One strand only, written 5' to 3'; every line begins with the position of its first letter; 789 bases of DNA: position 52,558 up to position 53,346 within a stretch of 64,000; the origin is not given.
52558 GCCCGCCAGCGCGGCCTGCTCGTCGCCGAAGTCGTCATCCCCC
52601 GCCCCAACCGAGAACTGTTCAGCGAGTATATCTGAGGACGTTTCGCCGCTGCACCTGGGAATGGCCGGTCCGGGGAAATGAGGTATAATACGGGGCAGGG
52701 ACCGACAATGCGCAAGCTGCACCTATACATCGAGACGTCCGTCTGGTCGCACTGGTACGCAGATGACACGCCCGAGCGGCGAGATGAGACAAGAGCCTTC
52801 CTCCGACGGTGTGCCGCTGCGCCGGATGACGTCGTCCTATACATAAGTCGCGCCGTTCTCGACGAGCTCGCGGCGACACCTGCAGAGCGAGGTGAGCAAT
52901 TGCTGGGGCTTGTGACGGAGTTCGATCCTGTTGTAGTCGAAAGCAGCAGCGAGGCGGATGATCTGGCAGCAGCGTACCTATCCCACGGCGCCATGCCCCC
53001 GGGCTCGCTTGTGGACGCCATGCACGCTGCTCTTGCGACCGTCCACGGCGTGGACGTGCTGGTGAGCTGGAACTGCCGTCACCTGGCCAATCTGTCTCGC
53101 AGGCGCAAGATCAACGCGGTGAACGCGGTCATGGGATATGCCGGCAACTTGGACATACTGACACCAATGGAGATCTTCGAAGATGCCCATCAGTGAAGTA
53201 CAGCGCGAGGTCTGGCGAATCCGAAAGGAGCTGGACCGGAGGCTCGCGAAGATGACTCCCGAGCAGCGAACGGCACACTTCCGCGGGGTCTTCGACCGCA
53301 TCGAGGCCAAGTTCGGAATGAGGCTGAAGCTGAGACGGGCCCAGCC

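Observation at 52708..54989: Back-to-back RNase-toxin modules (PIN-small ORF, small ORF-HEPN protein) that share a paralogous small-protein family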

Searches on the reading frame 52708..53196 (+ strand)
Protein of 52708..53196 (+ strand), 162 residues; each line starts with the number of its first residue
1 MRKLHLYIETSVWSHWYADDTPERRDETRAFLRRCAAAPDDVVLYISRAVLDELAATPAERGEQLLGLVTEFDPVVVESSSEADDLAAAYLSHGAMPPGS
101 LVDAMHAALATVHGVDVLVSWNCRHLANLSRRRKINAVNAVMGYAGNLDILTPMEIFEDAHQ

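Call 3: search_protein_families(library=pfam, proteins=[window:52708-53196:+], max_evalue=1)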
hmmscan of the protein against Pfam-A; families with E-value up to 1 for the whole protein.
window:52708-53196:+ (162 aa): 1 family
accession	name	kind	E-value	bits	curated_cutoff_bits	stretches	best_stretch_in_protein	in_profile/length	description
PF01850.27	PIN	-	5.9e-08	33.8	23.6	1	7-118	2-108/120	PIN domain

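Call 4: search_protein_families(library=ncbifam, proteins=[window:52708-53196:+], max_evalue=1)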
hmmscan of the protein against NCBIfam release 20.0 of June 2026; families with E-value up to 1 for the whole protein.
window:52708-53196:+ (162 aa): 1 family
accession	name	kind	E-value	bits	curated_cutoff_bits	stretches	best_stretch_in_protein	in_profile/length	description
NF050186.1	TransRegGliRPseudo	equivalog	0.05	13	570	1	96-140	102-146/338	AraC family transcriptional regulator GliR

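Call 5: search_protein_families(library=padloc, proteins=[window:52708-53196:+], max_evalue=1)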
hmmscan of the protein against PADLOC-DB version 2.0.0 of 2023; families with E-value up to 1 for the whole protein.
window:52708-53196:+ (162 aa): 1 family
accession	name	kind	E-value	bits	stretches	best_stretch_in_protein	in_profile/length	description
PDLC02475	BrxC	-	0.033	9.8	1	11-39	428-456/937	BrxC-PglY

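Call 28: search_solved_structures(query=window:52708-53196:+, max_evalue=1, show_alignments=2)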
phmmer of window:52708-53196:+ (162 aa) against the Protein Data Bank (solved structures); distinct sequences matched with E-value up to 1: 2.
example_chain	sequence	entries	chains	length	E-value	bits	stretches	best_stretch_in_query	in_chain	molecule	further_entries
9kcg_C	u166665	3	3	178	0.24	14.7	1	10-133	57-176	FXYD domain-containing ion transport regulator 5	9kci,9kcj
2d5k_A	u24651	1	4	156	0.61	13.3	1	61-147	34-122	Dps family protein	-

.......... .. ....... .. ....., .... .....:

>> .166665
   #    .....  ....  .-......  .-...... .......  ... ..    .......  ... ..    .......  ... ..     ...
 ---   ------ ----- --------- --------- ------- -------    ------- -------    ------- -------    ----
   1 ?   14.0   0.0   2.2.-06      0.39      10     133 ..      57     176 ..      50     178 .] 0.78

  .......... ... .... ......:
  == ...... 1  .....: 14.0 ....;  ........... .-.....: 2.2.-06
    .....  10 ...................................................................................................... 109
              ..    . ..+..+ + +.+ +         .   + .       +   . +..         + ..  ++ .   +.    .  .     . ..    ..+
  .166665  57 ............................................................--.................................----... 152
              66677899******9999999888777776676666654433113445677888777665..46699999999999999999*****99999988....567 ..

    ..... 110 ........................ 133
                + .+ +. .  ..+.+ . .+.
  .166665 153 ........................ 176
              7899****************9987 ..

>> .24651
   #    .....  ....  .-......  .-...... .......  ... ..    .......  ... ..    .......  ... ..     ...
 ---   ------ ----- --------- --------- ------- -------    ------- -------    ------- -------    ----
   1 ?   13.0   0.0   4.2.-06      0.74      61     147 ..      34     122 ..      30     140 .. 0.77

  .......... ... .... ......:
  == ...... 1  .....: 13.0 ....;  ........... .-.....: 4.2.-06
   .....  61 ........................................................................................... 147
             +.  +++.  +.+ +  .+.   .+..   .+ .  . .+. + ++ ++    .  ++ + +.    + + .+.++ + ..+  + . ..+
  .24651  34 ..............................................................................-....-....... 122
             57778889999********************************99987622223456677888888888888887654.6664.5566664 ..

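Call 52: find_homologous_proteins(query=window:52708-53193:+, max_evalue=0.001)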
Query window:52708-53193:+ (162 aa): 35 proteins with E <= 0.001 among 334 candidates.
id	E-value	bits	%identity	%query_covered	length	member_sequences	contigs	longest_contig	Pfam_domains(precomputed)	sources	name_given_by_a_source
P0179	7.5e-101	353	99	100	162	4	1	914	PF01850.28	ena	-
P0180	4.1e-68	246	69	99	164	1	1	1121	PF01850.28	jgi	jgi:predicted nucleic acid-binding protein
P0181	1.4e-67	244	67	100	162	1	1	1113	PF01850.28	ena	-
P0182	8.4e-64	232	68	99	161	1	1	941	-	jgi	jgi:predicted nucleic acid-binding protein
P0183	1.1e-59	219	65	96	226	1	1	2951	PF01850.28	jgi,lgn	jgi:predicted nucleic acid-binding protein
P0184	3.3e-52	195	58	98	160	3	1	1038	PF01850.28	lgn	-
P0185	7.0e-49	184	52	99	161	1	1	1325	PF01850.28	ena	-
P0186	2.6e-47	179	54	96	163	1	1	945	-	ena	-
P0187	1.3e-46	176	54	100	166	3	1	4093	-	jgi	jgi:predicted nucleic acid-binding protein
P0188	2.9e-46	175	54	100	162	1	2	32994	-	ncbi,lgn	-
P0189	8.8e-46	174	65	70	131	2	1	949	-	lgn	-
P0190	9.0e-46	174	52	100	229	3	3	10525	-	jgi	-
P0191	3.2e-45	172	50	100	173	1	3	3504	-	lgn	-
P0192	9.0e-45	170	53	100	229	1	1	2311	-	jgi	jgi:hypothetical protein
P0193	2.1e-44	169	51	100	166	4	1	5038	PF01850.28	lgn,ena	-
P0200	6.1e-37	145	46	100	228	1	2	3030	-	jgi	jgi:hypothetical protein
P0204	1.9e-19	88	35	97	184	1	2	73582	-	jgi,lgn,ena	-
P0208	1.4e-15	76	35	96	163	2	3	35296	-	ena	-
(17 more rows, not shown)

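Call 54: find_encoding_contigs(protein=P0204, flank=4000, max_places=2)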
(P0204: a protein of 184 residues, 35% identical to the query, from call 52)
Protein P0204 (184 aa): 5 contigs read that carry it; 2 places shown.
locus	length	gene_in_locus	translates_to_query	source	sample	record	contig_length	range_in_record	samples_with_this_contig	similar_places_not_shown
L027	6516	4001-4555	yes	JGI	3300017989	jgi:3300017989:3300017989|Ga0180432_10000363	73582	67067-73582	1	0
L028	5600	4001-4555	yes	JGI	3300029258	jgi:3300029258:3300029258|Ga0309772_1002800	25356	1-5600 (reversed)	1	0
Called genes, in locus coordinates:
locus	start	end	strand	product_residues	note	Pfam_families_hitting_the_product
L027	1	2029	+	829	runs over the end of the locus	PF00754:F5_F8_type_C, PF22633:F5_F8_type_C_2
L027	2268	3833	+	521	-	-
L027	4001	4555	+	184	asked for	-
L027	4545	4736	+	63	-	-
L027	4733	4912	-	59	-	-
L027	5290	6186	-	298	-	PF01555:N6_N4_Mtase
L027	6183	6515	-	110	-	?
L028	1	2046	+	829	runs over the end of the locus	PF00754:F5_F8_type_C, PF22633:F5_F8_type_C_2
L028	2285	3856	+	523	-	-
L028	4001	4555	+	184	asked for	-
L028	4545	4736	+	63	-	-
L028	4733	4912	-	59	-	-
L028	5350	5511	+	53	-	-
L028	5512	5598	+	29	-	?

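Call 55: find_encoding_contigs(protein=P0208, flank=4000, max_places=2)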
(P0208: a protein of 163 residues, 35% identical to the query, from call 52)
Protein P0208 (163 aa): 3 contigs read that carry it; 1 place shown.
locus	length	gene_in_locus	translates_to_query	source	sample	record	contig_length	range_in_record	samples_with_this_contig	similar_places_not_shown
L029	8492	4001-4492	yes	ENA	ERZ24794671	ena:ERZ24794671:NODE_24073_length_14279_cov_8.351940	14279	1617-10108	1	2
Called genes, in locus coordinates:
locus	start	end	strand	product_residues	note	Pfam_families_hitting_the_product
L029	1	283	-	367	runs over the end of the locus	PF01208:URO-D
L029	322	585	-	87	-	PF06249:EutQ (weak), PF05899:Cupin_3, PF07883:Cupin_2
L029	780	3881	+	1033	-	PF17132:Glyco_hydro_106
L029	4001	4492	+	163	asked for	-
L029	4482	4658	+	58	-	-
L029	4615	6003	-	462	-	PF01120:Alpha_L_fucos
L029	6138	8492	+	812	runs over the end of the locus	PF09586:YfhO (faint)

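Call 67: find_related_loci(query=A6, collection=metagenome_contigs, flank=3000)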
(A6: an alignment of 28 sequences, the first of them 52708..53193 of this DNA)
Query A6 (162 aa) in metagenome_contigs; peptide patterns used: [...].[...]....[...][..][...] (x = any residue, [..] = any of these).
450 stretches matched a pattern; 368 encode a relative of the query (tblastn E <= 1e-3); the best 80 are kept; 80 distinct loci.
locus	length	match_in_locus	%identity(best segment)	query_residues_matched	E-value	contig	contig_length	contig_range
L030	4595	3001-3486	52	1-162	6e-52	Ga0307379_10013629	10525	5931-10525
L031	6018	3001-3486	51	1-162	6e-52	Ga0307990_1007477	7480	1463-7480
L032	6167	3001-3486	52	1-162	5e-52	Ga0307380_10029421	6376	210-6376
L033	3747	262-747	50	1-162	5e-51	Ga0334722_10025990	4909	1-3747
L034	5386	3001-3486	49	1-162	2e-48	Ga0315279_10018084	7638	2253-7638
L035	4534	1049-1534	49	1-162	6e-48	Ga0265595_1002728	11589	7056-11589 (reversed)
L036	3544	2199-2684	50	1-162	1e-47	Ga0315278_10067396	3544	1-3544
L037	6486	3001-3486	49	1-162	6e-48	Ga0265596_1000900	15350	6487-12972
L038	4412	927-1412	50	1-162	9e-47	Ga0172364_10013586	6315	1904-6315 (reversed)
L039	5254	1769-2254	49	1-162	2e-46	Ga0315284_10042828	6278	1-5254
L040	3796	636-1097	45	1-156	1e-43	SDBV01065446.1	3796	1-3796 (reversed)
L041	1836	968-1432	46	1-157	2e-38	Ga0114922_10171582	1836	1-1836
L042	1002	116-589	41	1-160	1e-39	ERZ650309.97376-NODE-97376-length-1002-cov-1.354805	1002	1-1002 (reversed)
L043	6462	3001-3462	40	1-156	2e-37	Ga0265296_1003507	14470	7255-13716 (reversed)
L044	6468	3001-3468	42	1-158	2e-35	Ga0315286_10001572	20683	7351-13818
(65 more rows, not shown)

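Call 81: predict_structure(alignment_id=A8)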
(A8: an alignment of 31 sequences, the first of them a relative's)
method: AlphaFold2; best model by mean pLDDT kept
length: 229 residues; sequences in the alignment: 31
mean_pLDDT: 84.6   pTM: 0.73
mean pLDDT of the five models: 84.6, 84.4, 83.4, 82.5, 80.7
residues with pLDDT >= 90: 142; 70-90: 41; 50-70: 29; < 50: 17
segments of 3 or more residues with pLDDT < 50: 50-59, 225-229
pLDDT, mean of each block of 10 residues (from residue 1): 61 71 71 75 67 42 77 96 94 97 95 95 95 97 96 97 96 97 89 95 95 96 51
secondary structure, 60 per line:
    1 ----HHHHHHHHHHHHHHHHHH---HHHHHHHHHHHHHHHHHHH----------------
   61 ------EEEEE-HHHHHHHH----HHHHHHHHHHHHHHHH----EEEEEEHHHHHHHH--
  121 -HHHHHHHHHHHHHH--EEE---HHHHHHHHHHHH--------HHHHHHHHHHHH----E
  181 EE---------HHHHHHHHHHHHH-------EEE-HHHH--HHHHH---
elements in order: H5-22 H26-44 E67-71 H73-80 H85-100 E105-110 H111-118 H122-135 E138-140 H144-155 H164-175 E180-182 H192-204 E212-214 H216-219 H222-226

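Call 83: fold_search(model_id=the predicted structure, library=pdb)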
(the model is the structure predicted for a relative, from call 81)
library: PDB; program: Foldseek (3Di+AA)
matches with E <= 10: 1349; with E <= 0.001: 0
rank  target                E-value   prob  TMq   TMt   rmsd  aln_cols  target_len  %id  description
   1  8wmm_G                2.3e-03  1.00  0.46  0.73   3.1       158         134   14  Structure of CbCas9-PcrIIC1 complex bound to 28-bp DNA substrate (20-nt complementary) (released 2024-06-05)
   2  1w8i                  2.4e-03  1.00  0.42  0.60  12.9       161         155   15  The Structure of gene product af1683 from Archaeoglobus fulgidus. (released 2004-11-16)
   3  5x3t_B                4.4e-03  1.00  0.43  0.68   3.3       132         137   14  VapBC from Mycobacterium tuberculosis (released 2017-06-07)
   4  4chg_A                8.0e-03  1.00  0.40  0.63   4.4       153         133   20  Crystal structure of VapBC15 complex from Mycobacterium tuberculosis (released 2014-11-12)
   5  2cya                  9.0e-03  0.99  0.39  0.29   5.2       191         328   14  Crystal structure of tyrosyl-tRNA synthetase from Aeropyrum pernix (released 2005-11-22)
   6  3h87_A                9.5e-03  1.00  0.39  0.60   4.8       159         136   16  Rv0301 Rv0300 Toxin Antitoxin Complex from Mycobacterium tuberculosis (released 2009-05-05)
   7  7og5_A                9.5e-03  0.98  0.35  0.47   6.0       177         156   18  RNA-free Ribonuclease P from Halorhodospira halophila (released 2021-07-07)
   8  5sv2                  1.0e-02  1.00  0.43  0.67   3.5       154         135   12  Toxin VapC21 from Mycobacterium tuberculosis (released 2016-09-14)
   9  3p0h_B                1.0e-02  0.89  0.33  0.16  15.6       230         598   12  Leishmania major Tyrosyl-tRNA synthetase in complex with fisetin, cubic crystal form (released 2011-03-23)
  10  6a7v_G                1.1e-02  1.00  0.45  0.68   3.6       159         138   17  Crystal structure of Mycobacterium tuberculosis VapBC11 toxin-antitoxin complex (released 2018-10-10)
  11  7e8j_B                1.3e-02  0.84  0.27  0.31   9.3       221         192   14  Crystal structure of Proteinaceous RNase P (PRORP) from Thermococcus celer (released 2022-03-02)
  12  5oql_P                1.5e-02  0.96  0.30  0.36  13.3       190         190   15  Cryo-EM structure of the 90S pre-ribosome from Chaetomium thermophilum (released 2017-10-11)
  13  1n2b_B                1.7e-02  0.97  0.35  0.30   6.9       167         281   14  Crystal Structure of a Pantothenate Synthetase from M. tuberculosis in complex with AMPCPP and pantoate, higher occupa (released 2003-04-22)
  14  7og5_B                1.8e-02  0.98  0.38  0.51   6.2       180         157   19  RNA-free Ribonuclease P from Halorhodospira halophila (released 2021-07-07)
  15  5h4h_B                2.2e-02  1.00  0.40  0.59   4.6       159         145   13  Structure of PIN-domain protein (VapC4 toxin) from Pyrococcus horikoshii determined at 2.2 A resolution (released 2016-11-23)
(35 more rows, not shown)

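Call 94: search_dna_similar(query=window:52708-53193:+, collection=plasmids, mode=protein, max_evalue=0.001, max_rows=25)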
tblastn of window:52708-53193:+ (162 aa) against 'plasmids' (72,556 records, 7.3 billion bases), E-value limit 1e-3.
Records with a match: 5; places in all: 5; records where one place covers at least 80% of the query: 1.
Best place of each record, by identity: <60% 5.
By first word of the organism name: Leptospira 3; Kovacikia 1; Candidatus 1.
By predicted mobility (MOB-suite, as given by PLSDB): non-mobilizable 5.
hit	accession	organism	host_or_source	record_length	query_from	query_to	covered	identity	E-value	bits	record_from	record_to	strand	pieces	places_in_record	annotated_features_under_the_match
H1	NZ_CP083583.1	Kovacikia minuta CCNUW1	cell culture,fresh water lake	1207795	6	159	95%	37.0%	1e-12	72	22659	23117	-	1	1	record has no annotation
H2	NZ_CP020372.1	Candidatus Thiodictyon syntrophicum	meromictic lake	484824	3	128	78%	31.6%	5e-6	52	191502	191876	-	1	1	type II toxin-antitoxin system VapC family toxin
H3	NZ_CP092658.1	Leptospira kirschneri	Homo sapiens,blood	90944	103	156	33%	46.3%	2e-6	54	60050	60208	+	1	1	hypothetical protein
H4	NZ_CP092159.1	Leptospira interrogans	Homo sapiens,blood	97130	103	156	33%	46.3%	2e-6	54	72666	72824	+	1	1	hypothetical protein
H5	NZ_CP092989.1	Leptospira interrogans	Homo sapiens,blood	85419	103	156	33%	44.4%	6e-6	52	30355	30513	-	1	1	type II toxin-antitoxin system VapC family toxin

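Call 95: search_dna_similar(query=window:52708-53193:+, collection=phages, mode=protein, max_evalue=0.001, max_rows=15)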
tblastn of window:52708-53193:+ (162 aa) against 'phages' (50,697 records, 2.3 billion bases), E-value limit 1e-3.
No match.

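Call 96: get_annotated_region(hit=H2, flank=1500)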
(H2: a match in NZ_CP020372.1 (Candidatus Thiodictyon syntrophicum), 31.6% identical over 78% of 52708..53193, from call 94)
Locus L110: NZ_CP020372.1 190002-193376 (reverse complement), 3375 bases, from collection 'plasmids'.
description: Candidatus Thiodictyon syntrophicum strain Cad16T plasmid pTs485, complete sequence
organism: Candidatus Thiodictyon syntrophicum (NCBI taxid 1166950)
taxonomy: Bacteria; Pseudomonadota; Gammaproteobacteria; Chromatiales; Chromatiaceae; Thiodictyon; Candidatus Thiodictyon syntrophicum
host: -; source: meromictic lake; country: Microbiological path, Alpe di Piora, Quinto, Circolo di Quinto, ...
typing (MOB-suite, as given by PLSDB): non-mobilizable
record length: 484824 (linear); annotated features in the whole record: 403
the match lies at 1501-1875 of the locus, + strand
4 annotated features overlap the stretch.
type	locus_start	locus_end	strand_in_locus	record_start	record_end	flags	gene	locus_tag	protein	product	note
CDS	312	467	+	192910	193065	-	-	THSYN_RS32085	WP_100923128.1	YgiT-type zinc finger protein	-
CDS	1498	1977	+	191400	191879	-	-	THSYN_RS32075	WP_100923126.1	type II toxin-antitoxin system VapC family toxin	-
CDS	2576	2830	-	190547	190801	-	-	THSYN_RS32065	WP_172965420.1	GlsB/YeaQ/YmgE family stress response membrane protein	-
CDS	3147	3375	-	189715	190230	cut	-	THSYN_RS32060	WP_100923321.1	hypothetical protein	-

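Call 97: get_annotated_region(hit=H5, flank=1500)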
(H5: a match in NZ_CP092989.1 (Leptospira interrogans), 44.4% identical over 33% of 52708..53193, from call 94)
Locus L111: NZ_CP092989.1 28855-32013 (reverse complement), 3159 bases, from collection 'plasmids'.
description: Leptospira interrogans strain FMAS_KG2 plasmid pLiSL47, complete sequence
organism: Leptospira interrogans (NCBI taxid 173)
taxonomy: Bacteria; Spirochaetota; Spirochaetia; Leptospirales; Leptospiraceae; Leptospira; Leptospira interrogans
host: -; source: Homo sapiens,blood; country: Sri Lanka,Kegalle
typing (MOB-suite, as given by PLSDB): non-mobilizable; replicon rep_cluster_216
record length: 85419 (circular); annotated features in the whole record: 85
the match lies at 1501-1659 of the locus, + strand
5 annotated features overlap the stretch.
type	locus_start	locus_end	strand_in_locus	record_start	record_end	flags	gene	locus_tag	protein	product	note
CDS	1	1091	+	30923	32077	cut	-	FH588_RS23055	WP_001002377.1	replication initiation factor domain-containing protein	GO:0006270 - DNA replication initiation [Evidence IEA]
CDS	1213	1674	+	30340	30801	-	-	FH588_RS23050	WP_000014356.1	type II toxin-antitoxin system VapC family toxin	-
CDS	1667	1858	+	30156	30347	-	-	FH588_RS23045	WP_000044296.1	hypothetical protein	-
CDS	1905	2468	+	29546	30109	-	-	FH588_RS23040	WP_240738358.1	hypothetical protein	-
CDS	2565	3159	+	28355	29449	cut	-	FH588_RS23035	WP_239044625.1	hypothetical protein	-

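Call 107: find_related_loci(query=A6, collection=viral_contigs, flank=2500)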
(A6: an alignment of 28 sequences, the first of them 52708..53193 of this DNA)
Query A6 (162 aa) in viral_contigs; peptide patterns used: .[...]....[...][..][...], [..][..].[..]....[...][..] (x = any residue, [..] = any of these).
36 stretches matched a pattern; 3 encode a relative of the query (tblastn E <= 1e-3); 3 distinct loci.
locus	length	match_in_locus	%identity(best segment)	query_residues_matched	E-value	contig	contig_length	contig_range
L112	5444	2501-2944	36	1-156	3e-21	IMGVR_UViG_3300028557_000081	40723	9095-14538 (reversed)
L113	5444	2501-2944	36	1-156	3e-21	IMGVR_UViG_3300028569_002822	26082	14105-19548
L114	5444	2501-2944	36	1-156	3e-21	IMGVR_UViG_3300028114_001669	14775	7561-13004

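Call 113: find_encoding_contigs(protein=P0183, flank=3000, max_places=2)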
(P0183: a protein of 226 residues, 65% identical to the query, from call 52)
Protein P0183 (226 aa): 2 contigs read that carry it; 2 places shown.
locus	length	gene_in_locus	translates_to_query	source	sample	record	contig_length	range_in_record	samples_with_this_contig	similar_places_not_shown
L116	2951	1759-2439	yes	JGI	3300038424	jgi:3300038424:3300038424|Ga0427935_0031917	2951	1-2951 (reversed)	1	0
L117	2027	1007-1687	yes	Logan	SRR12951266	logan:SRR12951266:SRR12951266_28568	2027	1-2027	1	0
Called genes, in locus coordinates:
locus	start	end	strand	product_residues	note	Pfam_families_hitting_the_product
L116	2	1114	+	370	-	?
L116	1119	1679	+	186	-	PF00936:BMC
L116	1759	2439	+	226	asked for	PF01850:PIN (weak)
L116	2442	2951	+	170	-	?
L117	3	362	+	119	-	?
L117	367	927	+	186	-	PF00936:BMC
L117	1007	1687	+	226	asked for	PF01850:PIN (weak)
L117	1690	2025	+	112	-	?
